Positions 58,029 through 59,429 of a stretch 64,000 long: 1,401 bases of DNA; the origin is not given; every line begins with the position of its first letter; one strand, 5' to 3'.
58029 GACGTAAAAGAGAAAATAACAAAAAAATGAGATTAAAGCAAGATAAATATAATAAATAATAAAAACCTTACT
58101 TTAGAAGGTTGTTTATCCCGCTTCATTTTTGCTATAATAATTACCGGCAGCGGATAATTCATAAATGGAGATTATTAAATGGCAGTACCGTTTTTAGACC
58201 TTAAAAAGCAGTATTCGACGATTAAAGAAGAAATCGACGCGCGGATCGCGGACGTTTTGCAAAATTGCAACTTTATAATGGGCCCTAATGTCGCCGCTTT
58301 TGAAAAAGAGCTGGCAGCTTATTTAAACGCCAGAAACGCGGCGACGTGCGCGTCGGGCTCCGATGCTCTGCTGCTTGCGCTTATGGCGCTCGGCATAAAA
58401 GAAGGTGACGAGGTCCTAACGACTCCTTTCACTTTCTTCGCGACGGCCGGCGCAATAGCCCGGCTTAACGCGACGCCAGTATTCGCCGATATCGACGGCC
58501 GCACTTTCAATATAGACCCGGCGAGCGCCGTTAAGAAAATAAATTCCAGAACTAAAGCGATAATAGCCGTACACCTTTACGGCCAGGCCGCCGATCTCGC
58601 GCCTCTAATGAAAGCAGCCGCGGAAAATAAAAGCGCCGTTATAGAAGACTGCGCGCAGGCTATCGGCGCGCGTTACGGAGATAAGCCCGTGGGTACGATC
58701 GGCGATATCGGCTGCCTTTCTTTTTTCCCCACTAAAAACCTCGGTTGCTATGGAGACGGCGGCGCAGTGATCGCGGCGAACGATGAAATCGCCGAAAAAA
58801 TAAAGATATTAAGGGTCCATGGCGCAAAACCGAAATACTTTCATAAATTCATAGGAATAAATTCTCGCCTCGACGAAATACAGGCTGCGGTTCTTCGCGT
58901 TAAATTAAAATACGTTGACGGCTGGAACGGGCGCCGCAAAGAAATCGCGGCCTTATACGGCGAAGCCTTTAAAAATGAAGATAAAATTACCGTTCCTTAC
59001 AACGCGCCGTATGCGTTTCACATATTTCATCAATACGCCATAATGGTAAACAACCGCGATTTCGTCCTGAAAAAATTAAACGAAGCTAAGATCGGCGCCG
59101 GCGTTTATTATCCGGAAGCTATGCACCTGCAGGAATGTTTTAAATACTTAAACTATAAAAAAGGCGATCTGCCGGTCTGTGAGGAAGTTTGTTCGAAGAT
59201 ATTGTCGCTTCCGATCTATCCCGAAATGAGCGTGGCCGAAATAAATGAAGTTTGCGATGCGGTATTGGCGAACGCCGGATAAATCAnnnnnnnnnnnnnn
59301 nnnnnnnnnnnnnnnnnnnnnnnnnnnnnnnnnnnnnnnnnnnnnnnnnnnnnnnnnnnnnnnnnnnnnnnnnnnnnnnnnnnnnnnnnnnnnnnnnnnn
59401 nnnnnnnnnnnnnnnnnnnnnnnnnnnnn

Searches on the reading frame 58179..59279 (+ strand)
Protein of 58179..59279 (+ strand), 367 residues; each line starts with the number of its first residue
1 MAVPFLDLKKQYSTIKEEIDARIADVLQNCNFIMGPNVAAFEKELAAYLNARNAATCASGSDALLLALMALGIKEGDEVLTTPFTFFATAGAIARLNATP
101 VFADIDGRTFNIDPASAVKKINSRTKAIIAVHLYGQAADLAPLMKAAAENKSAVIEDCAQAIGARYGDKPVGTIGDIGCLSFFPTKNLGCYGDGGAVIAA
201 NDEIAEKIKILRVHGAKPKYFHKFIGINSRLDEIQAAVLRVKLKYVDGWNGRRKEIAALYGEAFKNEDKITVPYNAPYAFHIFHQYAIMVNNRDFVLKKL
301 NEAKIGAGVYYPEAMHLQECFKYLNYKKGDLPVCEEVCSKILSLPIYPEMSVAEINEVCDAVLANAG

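Call 64: search_protein_families(library=pfam, proteins=[window:58179-59279:+], max_evalue=0.00001)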
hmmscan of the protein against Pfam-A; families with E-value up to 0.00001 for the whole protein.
window:58179-59279:+ (367 aa): 2 families
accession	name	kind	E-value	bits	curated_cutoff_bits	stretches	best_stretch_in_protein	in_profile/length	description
PF01041.23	DegT_DnrJ_EryC1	-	5.2e-120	401.4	19.8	1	14-362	2-359/360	DegT/DnrJ/EryC1/StrS aminotransferase family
PF00155.27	Aminotran_1_2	-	2e-06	27.7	19.7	1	16-211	24-244/361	Aminotransferase class I and II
